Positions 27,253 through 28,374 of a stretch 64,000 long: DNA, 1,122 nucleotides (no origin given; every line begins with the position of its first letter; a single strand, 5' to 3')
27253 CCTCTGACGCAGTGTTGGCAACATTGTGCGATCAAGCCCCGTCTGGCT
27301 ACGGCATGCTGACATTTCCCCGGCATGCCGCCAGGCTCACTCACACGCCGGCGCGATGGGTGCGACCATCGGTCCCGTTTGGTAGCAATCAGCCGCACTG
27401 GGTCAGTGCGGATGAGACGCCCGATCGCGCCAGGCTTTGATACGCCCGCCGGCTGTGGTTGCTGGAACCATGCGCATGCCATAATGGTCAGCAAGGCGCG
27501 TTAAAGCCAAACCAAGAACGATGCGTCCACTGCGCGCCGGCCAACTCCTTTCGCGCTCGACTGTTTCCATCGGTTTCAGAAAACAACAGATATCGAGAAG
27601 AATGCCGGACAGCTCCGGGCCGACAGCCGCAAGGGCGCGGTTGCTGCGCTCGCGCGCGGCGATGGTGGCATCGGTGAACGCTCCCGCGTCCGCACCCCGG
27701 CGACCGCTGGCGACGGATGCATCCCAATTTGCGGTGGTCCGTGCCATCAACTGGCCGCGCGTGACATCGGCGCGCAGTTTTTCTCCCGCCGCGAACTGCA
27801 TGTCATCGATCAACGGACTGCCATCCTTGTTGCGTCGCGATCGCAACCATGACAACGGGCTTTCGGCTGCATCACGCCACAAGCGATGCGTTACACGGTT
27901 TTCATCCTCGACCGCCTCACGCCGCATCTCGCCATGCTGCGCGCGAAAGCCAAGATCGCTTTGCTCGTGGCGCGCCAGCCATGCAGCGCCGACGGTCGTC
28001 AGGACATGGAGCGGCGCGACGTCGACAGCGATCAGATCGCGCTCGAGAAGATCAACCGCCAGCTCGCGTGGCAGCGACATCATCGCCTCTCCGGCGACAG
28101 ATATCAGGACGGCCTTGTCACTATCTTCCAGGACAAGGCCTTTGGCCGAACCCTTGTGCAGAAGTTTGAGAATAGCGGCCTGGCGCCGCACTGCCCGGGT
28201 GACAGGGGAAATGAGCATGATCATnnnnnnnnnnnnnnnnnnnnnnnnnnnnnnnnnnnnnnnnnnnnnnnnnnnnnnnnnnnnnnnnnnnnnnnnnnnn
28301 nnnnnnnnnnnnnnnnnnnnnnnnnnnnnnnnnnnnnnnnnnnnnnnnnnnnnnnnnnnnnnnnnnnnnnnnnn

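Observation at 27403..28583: Split GafA-like (GafY/GafZ-type) putative GTA activator pair about 13 kb from the cluster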

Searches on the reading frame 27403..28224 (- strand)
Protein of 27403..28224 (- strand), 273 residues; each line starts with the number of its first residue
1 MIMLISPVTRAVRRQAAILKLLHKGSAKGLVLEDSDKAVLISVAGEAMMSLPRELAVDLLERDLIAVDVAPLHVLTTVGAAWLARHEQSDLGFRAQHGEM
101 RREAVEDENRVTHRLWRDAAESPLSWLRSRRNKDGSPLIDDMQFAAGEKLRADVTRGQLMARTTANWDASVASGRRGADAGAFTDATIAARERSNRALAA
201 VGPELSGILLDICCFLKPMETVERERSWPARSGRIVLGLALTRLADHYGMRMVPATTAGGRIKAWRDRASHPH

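Call 3: search_protein_families(library=pfam, proteins=[window:27403-28224:-], max_evalue=1)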
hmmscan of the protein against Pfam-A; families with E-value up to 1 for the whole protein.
window:27403-28224:- (273 aa): 1 family
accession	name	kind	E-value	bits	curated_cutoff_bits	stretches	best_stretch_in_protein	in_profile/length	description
PF20057.4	DUF6456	-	2.7e-46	157.5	26.3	1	119-249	5-135/136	Domain of unknown function (DUF6456)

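Call 4: search_protein_families(library=ncbifam, proteins=[window:27403-28224:-], max_evalue=1)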
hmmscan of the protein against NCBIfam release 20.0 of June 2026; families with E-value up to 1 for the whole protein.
window:27403-28224:- (273 aa): 1 family
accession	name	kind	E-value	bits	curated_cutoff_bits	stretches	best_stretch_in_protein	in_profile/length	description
NF006384.0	PRK08628.1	equivalog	0.15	11.3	307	1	44-90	156-202/258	SDR family oxidoreductase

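Call 7: search_solved_structures(query=window:27403-28224:-, max_evalue=10, show_alignments=2)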
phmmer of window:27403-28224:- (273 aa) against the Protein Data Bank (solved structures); distinct sequences matched with E-value up to 10: 3.
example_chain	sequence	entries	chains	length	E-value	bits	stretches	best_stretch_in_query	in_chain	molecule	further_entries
3l8h_A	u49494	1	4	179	0.34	13.6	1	159-210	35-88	Putative haloacid dehalogenase-like hydrolase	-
9d82_J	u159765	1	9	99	1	12.1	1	143-218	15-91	B2 Dec Gp45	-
2kgj_A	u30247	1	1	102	1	12.1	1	154-216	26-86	Peptidyl-prolyl cis-trans isomerase D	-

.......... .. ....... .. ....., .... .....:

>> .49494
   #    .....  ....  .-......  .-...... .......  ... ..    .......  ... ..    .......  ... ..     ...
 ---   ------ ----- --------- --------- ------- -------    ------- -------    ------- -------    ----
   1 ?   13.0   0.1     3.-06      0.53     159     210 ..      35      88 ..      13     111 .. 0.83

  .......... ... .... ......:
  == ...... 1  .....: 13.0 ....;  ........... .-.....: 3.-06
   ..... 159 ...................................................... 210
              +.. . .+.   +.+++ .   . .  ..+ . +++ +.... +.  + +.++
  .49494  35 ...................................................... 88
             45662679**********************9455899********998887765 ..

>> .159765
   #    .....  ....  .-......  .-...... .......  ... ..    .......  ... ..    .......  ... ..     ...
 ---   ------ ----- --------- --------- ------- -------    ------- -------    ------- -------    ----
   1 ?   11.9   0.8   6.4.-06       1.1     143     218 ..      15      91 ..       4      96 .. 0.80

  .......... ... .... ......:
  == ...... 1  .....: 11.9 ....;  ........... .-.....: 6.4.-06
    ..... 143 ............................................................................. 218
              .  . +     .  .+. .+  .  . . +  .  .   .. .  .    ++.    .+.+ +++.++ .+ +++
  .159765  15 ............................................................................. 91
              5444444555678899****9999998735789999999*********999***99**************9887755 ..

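Call 12: find_homologous_proteins(query=window:27403-28224:-)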
Query window:27403-28224:- (273 aa): 966 proteins with E <= 0.001 among 8000 candidates; the best 120 are listed.
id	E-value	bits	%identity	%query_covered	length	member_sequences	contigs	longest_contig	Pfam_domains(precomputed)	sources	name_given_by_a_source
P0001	2.3e-172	589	100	100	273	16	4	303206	PF20057.5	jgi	-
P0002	4.2e-151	520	88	99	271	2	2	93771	PF20057.5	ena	-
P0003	9.0e-95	335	61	95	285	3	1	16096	PF20057.5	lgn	-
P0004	1.2e-94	335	58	97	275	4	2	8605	PF20057.5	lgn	-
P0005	3.3e-93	330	61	95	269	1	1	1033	PF20057.5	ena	-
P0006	8.5e-88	312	57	98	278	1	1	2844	PF20057.5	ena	-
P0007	1.6e-82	295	55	98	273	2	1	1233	PF20057.5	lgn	-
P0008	1.2e-67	246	51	95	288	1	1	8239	PF20057.5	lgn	-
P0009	8.5e-65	237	49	96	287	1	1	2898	PF20057.5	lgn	-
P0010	1.3e-60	223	53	83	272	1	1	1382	PF20057.5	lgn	-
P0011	1.8e-57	213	55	72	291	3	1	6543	PF20057.5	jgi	jgi:hypothetical protein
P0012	5.9e-55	205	53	72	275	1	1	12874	PF20057.5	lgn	-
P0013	1.8e-52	197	55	73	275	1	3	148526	PF20057.5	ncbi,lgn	-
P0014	3.2e-52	196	47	92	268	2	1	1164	PF20057.5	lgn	-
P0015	5.1e-52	195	44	90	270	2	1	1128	PF20057.5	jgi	jgi:hypothetical protein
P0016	6.1e-52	195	45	98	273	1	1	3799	PF20057.5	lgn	-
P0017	7.5e-52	194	47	93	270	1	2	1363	PF20057.5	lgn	-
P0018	8.5e-52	194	45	86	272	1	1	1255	PF20057.5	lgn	-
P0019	8.5e-52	194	45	95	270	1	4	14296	PF20057.5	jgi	jgi:hypothetical protein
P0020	9.9e-52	194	47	95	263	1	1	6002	PF20057.5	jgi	jgi:hypothetical protein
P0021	1.2e-51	194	57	66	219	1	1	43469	PF20057.5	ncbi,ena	-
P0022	1.5e-51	193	48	85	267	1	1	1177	PF20057.5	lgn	-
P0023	1.7e-51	193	50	86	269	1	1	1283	PF20057.5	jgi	jgi:hypothetical protein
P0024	2.8e-51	193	52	79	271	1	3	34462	PF20057.5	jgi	jgi:hypothetical protein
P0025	4.7e-51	192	50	86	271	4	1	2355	PF20057.5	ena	-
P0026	5.2e-51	192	47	90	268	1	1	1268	PF20057.5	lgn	-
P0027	8.3e-51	191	54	73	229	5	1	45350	PF20057.5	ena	-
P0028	8.3e-51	191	44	93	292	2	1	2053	PF20057.5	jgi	jgi:hypothetical protein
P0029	1.3e-50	190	47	85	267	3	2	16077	PF20057.5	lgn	-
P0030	1.4e-50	190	53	73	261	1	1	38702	PF20057.5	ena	-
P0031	1.6e-50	190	51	71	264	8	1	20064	PF20057.5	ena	-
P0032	1.6e-50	190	52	66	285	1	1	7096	PF20057.5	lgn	-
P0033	2.4e-50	190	48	88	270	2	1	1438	PF20057.5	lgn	-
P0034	2.7e-50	189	50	79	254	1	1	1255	PF20057.5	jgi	jgi:hypothetical protein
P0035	3.0e-50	189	54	73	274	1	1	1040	PF20057.5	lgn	-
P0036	3.7e-50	189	53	70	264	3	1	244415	PF20057.5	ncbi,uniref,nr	ncbi:DUF6456 domain-containing protein [Kaistia defluvii]|uniref:DUF6456 domain-containing protein n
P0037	3.8e-50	189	51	71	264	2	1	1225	PF20057.5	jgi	-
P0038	4.4e-50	189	48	80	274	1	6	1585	PF20057.5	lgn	-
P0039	6.2e-50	188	54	69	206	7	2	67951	PF20057.5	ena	-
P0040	6.2e-50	188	56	63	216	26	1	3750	PF20057.5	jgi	jgi:Domain of unknown function (DUF6456)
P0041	7.7e-50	188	51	71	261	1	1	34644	PF20057.5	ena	-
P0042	8.1e-50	188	50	71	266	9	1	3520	PF20057.5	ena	-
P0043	8.6e-50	188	50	78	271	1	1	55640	PF20057.5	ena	-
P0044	1.1e-49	187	45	85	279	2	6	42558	PF20057.5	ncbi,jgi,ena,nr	ncbi:MAG TPA: DUF6456 domain-containing protein [Hyphomicrobiales bacterium]|nr:DUF6456 domain-conta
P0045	1.8e-49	187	51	73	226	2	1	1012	PF20057.5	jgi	jgi:hypothetical protein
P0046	1.8e-49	187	54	69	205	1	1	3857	PF20057.5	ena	-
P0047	1.9e-49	187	54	66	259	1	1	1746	PF20057.5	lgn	-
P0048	2.0e-49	187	54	67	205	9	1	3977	PF20057.5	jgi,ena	-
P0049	2.1e-49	186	46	95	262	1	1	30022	PF20057.5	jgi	jgi:hypothetical protein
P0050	3.3e-49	186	53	65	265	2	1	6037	PF20057.5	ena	-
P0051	3.7e-49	186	54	65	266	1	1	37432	PF20057.5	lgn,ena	-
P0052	4.3e-49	185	54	67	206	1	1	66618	PF20057.5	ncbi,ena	-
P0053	5.9e-49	185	52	77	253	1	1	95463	PF20057.5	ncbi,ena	-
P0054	6.5e-49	185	54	70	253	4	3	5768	PF20057.5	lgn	-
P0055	9.9e-49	184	51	73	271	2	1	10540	PF20057.5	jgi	jgi:hypothetical protein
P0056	1.1e-48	184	50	73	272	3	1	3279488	PF20057.5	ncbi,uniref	ncbi:DUF6456 domain-containing protein [Hansschlegelia sp. KR7-227]|uniref:DUF6456 domain-containing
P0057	1.2e-48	184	52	72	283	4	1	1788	PF20057.5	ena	-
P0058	2.1e-48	183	49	80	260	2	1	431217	PF20057.5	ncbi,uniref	ncbi:DUF6456 domain-containing protein [Methylopila henanensis]|uniref:DUF6456 domain-containing pro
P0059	2.1e-48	183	52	66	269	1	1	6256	PF20057.5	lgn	-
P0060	2.4e-48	183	46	77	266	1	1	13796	PF20057.5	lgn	-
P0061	3.6e-48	182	50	68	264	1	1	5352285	PF20057.5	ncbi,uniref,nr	ncbi:hypothetical protein K32_13940 [Kaistia sp. 32K]|uniref:DUF6456 domain-containing protein n=1 T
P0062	4.6e-48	182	53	65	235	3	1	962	PF20057.5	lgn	-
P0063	4.7e-48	182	53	64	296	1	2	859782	PF20057.5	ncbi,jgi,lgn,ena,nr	ncbi:MAG: hypothetical protein C0606_00400 [Hyphomicrobiales bacterium]|nr:MAG: hypothetical protein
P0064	8.2e-48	181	54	63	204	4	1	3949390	PF20057.5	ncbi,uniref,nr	ncbi:DUF6456 domain-containing protein [Blastochloris tepida]|uniref:DUF6456 domain-containing prote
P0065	8.6e-48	181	52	68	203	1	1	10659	PF20057.5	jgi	jgi:hypothetical protein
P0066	8.7e-48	181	46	81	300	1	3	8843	PF20057.5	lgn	-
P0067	1.0e-47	181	47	80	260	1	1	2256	PF20057.5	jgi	-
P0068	1.2e-47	181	51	63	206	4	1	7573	PF20057.5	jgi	jgi:hypothetical protein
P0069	1.2e-47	181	43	93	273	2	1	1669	PF20057.5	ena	-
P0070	1.3e-47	181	50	78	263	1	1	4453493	PF20057.5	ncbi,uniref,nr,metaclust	ncbi:DUF6456 domain-containing protein [Methylopila sp. M107]|uniref:DUF6456 domain-containing prote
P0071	1.5e-47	180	46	81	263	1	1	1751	PF20057.5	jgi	jgi:hypothetical protein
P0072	1.5e-47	180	51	70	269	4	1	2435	PF20057.5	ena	-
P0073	2.2e-47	180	49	73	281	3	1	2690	PF20057.5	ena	-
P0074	2.4e-47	180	53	63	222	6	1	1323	PF20057.5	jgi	-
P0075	3.1e-47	179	55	58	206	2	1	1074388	PF20057.5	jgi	jgi:hypothetical protein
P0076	3.6e-47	179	49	78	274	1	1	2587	PF20057.5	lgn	-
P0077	3.6e-47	179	53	67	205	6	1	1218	PF20057.5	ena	-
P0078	3.7e-47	179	49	70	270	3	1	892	PF20057.5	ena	-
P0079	3.7e-47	179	51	73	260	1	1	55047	PF20057.5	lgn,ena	-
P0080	3.8e-47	179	51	66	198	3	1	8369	PF20057.5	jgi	jgi:hypothetical protein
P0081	4.2e-47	179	45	85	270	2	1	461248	PF20057.5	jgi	jgi:hypothetical protein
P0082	8.8e-47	178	56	58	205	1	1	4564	PF20057.5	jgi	jgi:hypothetical protein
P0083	9.6e-47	178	49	73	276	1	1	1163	PF20057.5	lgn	-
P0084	1.1e-46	178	46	85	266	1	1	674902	PF20057.5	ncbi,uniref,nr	ncbi:DUF6456 domain-containing protein [Kaistia granuli]|uniref:DUF6456 domain-containing protein n=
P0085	1.1e-46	178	54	64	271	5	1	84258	PF20057.5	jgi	jgi:Domain of unknown function (DUF6456)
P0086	1.1e-46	177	49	78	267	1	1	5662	PF20057.5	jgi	jgi:hypothetical protein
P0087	1.2e-46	177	50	70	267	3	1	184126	PF20057.5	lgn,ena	-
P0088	1.4e-46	177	49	72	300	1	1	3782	PF20057.5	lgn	-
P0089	1.4e-46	177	55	63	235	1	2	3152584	PF20057.5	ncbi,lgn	ncbi:MAG: DUF6456 domain-containing protein [Bauldia sp.]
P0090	1.7e-46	177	42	91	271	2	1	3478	PF20057.5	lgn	-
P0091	1.9e-46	177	43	93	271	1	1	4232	PF20057.5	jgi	jgi:hypothetical protein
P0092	1.9e-46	177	44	81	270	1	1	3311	PF20057.5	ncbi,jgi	jgi:hypothetical protein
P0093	2.3e-46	176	53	63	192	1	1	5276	PF20057.5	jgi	jgi:hypothetical protein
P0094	2.5e-46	176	53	64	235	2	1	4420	PF20057.5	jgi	jgi:hypothetical protein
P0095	2.6e-46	176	54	64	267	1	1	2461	PF20057.5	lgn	-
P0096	3.0e-46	176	51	70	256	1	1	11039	PF20057.5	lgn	-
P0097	3.6e-46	176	52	66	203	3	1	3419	PF20057.5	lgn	-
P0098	4.1e-46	176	54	58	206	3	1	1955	PF20057.5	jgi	jgi:hypothetical protein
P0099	4.2e-46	176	54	64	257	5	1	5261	PF20057.5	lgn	-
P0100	4.3e-46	176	51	65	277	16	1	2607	PF20057.5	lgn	-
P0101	4.4e-46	176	51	66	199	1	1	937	PF20057.5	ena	-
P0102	4.9e-46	175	56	59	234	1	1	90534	PF20057.5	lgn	-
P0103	6.0e-46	175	47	77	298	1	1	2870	PF20057.5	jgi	jgi:uncharacterized protein DUF6456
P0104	6.6e-46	175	46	77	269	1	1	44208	PF20057.5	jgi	jgi:hypothetical protein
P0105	8.1e-46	175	48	76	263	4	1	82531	PF20057.5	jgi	jgi:hypothetical protein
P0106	1.1e-45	174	56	58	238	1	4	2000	PF20057.5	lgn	-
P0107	1.2e-45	174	55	58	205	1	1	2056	PF20057.5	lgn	-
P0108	1.2e-45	174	48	79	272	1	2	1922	PF20057.5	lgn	-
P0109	2.2e-45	173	49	69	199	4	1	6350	PF20057.5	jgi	jgi:hypothetical protein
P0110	2.4e-45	173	44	94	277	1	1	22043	PF20057.5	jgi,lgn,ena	-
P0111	2.5e-45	173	55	58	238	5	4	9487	PF20057.5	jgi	jgi:hypothetical protein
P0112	2.6e-45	173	43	85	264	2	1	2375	PF20057.5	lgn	-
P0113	3.0e-45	173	46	91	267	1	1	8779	PF20057.5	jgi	jgi:hypothetical protein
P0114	3.2e-45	173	51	68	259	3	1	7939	PF20057.5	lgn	-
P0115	4.0e-45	172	51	63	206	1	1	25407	PF20057.5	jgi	jgi:hypothetical protein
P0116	5.2e-45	172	54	56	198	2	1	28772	PF20057.5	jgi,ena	-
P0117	6.1e-45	172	49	66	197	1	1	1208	PF20057.5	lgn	-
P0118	6.2e-45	172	45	79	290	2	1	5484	PF20057.5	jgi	jgi:hypothetical protein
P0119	7.2e-45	172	47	72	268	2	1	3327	PF20057.5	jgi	jgi:hypothetical protein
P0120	7.2e-45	172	54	64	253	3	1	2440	PF20057.5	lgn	-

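Call 30: find_related_loci(query=A1, collection=genome_contigs, flank=6000)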
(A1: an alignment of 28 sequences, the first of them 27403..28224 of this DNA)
Query A1 (273 aa) in genome_contigs; peptide patterns used: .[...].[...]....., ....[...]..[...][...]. (x = any residue, [..] = any of these).
600 stretches matched a pattern (row limit reached: there are more); 572 encode a relative of the query (tblastn E <= 1e-3); the best 80 are kept; 80 distinct loci.
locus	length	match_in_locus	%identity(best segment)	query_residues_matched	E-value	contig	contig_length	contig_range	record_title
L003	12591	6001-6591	55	76-272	9e-59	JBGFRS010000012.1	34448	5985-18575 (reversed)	MAG: Pseudomonadota bacterium isolate BA1A45.2019.Bin.48 NODE_1453_length_34448_cov_6.419262, whole genome shotgun seque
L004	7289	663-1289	51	58-265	3e-58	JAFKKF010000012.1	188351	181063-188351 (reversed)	MAG: Hyphomicrobiales bacterium isolate SCN18_31_3_15_R1_B_68_31 SCN18_31_3_15_R1_B_scaffold_133, whole genome shotgun s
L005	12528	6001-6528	56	74-250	2e-53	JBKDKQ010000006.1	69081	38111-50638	MAG: Labrys sp. (in: a-proteobacteria) isolate samp_2119_metabat2_259 samp_2119_65699, whole genome shotgun sequence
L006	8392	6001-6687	49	52-270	3e-52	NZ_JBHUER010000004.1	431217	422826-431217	Methylopila henanensis strain CGMCC 1.10703 platanus_K_25_97_4, whole genome shotgun sequence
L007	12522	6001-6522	56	93-265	2e-51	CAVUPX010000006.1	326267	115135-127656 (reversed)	MAG: uncultured Alphaproteobacteria bacterium isolate MFD03975.bin.1.276 genome assembly, contig: contig_23080, whole ge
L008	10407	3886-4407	51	93-267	2e-51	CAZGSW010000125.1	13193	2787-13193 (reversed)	MAG TPA_asm: uncultured Rhodoplanes sp. isolate SRP344714_co2_138 genome assembly, contig: NODE_12296_length_13193_cov_1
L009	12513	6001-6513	53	93-265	1e-50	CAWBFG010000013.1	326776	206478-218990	MAG: uncultured Alphaproteobacteria bacterium isolate MFD04850.bin.2.48 genome assembly, contig: contig_15213, whole gen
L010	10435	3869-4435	51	85-272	3e-50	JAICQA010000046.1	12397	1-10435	MAG: Xanthobacteraceae bacterium isolate TY_HY_2_bin.11 k141_6363146_length_12397_cov_13.4227, whole genome shotgun sequ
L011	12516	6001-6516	51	93-265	5e-50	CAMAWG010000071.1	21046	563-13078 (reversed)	MAG: Rhodoplanes piscinae isolate MaH-09apr19-54 genome assembly, contig: MaH-09apr19-C5979, whole genome shotgun sequen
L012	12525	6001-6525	52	93-265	6e-50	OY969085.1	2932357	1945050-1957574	MAG: uncultured proteobacterium isolate MFD00822.bin.c.1 genome assembly, chromosome: 1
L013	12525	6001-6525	51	93-265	1e-49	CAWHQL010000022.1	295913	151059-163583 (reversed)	MAG: uncultured Alphaproteobacteria bacterium isolate MFD06526.bin.1.2 genome assembly, contig: contig_8982, whole genom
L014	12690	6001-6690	44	44-265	2e-49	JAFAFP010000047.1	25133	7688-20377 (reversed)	MAG: Proteobacteria bacterium isolate OH_SBlB_179 k127_1654231, whole genome shotgun sequence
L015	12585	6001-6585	52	73-265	1e-49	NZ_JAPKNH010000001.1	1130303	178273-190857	Kaistia terrae strain DSM 21341 RM73_1, whole genome shotgun sequence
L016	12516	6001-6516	53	95-265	2e-49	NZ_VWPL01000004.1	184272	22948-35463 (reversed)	Blastochloris sulfoviridis strain DSM 729 NODE_4_length_184272_cov_40.8178, whole genome shotgun sequence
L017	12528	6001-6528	49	93-267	2e-49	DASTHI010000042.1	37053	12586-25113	MAG TPA_asm: Pseudolabrys sp. isolate SMAG_U585 k141_776387, whole genome shotgun sequence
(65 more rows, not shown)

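Call 31: search_dna_similar(query=window:27403-28224:-, collection=phages, mode=protein, max_evalue=0.001, max_rows=25)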
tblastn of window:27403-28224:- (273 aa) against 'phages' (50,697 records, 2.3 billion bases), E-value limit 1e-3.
Records with a match: 21; places in all: 21; records where one place covers at least 80% of the query: 0.
Best place of each record, by identity: <60% 21.
By first word of the organism name: Rhodobacter 20; Bacteriophage 1.
By host as written in the record: Rhodobacter capsulatus YW1 20; - 1.
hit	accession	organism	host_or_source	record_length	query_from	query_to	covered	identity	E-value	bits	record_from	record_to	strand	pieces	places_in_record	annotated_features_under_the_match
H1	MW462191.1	Bacteriophage sp.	freshwater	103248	57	248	70%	44.8%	5e-38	147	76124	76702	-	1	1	hypothetical protein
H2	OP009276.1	Rhodobacter phage RcLkye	Rhodobacter capsulatus YW1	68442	181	249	25%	39.4%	5e-5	50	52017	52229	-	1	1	helix-turn-helix DNA binding domain protein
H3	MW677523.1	Rhodobacter phage RcRios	Rhodobacter capsulatus YW1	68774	181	249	25%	39.4%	5e-5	50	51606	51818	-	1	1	59: helix-turn-helix DNA binding domain protein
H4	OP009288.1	Rhodobacter phage RcWhiteOak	Rhodobacter capsulatus YW1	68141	181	249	25%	39.4%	6e-5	50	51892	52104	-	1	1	helix-turn-helix DNA binding domain protein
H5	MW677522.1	Rhodobacter phage RcPutin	Rhodobacter capsulatus YW1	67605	181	249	25%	39.4%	6e-5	50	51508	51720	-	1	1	59: helix-turn-helix DNA binding domain protein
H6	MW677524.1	Rhodobacter phage RcSalem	Rhodobacter capsulatus YW1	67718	181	249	25%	39.4%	7e-5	50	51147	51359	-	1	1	58: helix-turn-helix DNA binding domain protein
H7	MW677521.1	Rhodobacter phage RcPescado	Rhodobacter capsulatus YW1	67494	181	249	25%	39.4%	7e-5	50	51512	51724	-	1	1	59: helix-turn-helix DNA binding domain protein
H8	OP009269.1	Rhodobacter phage RcDora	Rhodobacter capsulatus YW1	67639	181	249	25%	39.4%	8e-5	50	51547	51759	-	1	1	helix-turn-helix DNA binding domain protein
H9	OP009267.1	Rhodobacter phage RcBigEagle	Rhodobacter capsulatus YW1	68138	181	249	25%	39.4%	8e-5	50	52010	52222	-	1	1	helix-turn-helix DNA binding domain protein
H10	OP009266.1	Rhodobacter phage RcAquaphina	Rhodobacter capsulatus YW1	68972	181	249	25%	39.4%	8e-5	50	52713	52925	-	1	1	helix-turn-helix DNA binding domain protein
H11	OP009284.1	Rhodobacter phage RcPeripeteia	Rhodobacter capsulatus YW1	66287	181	249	25%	39.4%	8e-5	50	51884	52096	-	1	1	helix-turn-helix DNA binding domain protein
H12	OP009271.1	Rhodobacter phage RcJoli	Rhodobacter capsulatus YW1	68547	181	249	25%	39.4%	9e-5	49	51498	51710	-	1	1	helix-turn-helix DNA binding domain protein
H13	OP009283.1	Rhodobacter phage RcPacific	Rhodobacter capsulatus YW1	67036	181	249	25%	39.4%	1e-4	49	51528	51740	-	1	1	helix-turn-helix DNA binding domain protein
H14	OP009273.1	Rhodobacter phage RcKeef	Rhodobacter capsulatus YW1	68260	181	249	25%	39.4%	1e-4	49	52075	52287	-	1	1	helix-turn-helix DNA binding domain protein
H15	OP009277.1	Rhodobacter phage RcMaeve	Rhodobacter capsulatus YW1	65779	181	249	25%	38.0%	1e-4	49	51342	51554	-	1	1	helix-turn-helix DNA binding domain protein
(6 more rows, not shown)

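Call 40: find_encoding_contigs(protein=P0002, flank=10000, max_places=2)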
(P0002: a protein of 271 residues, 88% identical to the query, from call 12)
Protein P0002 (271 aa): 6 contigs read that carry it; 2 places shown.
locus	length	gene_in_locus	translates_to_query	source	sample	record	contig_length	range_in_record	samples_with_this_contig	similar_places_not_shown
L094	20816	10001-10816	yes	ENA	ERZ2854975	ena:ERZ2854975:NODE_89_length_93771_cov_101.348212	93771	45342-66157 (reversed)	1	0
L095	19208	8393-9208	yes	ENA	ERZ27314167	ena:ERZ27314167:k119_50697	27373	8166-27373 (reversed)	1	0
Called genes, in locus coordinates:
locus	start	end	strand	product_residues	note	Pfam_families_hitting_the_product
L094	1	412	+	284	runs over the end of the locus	PF01063:Aminotran_4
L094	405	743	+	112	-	-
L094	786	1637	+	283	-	PF02569:Pantoate_ligase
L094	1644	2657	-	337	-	PF00535:Glycos_transf_2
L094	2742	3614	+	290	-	PF04794:YdjC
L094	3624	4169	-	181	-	-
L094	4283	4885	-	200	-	PF00081:Sod_Fe_N, PF02777:Sod_Fe_C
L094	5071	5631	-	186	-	PF00857:Isochorismatase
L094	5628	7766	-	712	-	PF02897:Peptidase_S9_N, PF00326:Peptidase_S9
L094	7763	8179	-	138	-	PF01641:SelR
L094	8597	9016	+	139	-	PF05443:ROS_MUCR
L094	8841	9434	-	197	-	-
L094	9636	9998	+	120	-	PF08299:Bac_DnaA_C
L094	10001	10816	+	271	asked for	PF20057:DUF6456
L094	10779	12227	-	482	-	PF02515:CoA_transf_3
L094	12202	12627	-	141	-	PF02657:SufE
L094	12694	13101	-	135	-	PF17264:DUF5330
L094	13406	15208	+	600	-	PF08447:PAS_3 (weak), PF00512:HisKA, PF02518:HATPase_c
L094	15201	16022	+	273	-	PF08823:PG_binding_2 (faint), PF01471:PG_binding_1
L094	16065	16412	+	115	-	PF07372:DUF1491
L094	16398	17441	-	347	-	PF10098:DUF2336 (weak)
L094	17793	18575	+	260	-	-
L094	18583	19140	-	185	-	-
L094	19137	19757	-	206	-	PF06742:DUF1214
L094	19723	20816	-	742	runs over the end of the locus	PF00912:Transgly, PF00905:Transpeptidase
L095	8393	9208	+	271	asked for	PF20057:DUF6456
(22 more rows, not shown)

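Call 41: find_encoding_contigs(protein=P0003, flank=10000, max_places=2)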
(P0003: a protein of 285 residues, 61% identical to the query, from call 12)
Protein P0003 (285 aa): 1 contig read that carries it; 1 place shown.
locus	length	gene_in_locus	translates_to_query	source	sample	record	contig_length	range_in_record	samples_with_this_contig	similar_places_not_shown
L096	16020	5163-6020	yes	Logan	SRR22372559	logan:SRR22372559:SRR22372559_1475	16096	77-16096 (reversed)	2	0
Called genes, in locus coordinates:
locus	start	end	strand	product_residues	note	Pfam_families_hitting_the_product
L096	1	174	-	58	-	?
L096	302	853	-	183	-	PF00857:Isochorismatase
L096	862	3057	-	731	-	PF02897:Peptidase_S9_N, PF00326:Peptidase_S9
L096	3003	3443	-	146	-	PF01641:SelR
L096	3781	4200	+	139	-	PF05443:ROS_MUCR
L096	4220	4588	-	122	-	-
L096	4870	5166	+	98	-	PF08299:Bac_DnaA_C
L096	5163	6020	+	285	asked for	PF20057:DUF6456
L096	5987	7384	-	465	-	PF02515:CoA_transf_3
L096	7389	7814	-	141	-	PF02657:SufE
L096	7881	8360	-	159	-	PF17264:DUF5330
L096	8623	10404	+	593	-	PF00989:PAS (weak), PF08448:PAS_4 (weak), PF08447:PAS_3 (weak), PF00512:HisKA, PF02518:HATPase_c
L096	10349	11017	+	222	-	PF01471:PG_binding_1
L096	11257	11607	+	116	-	PF07372:DUF1491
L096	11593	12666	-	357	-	PF10098:DUF2336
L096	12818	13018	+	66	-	-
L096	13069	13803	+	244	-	-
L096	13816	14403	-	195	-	PF06863:DUF1254 (weak)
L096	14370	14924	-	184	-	PF06742:DUF1214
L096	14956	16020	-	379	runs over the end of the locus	?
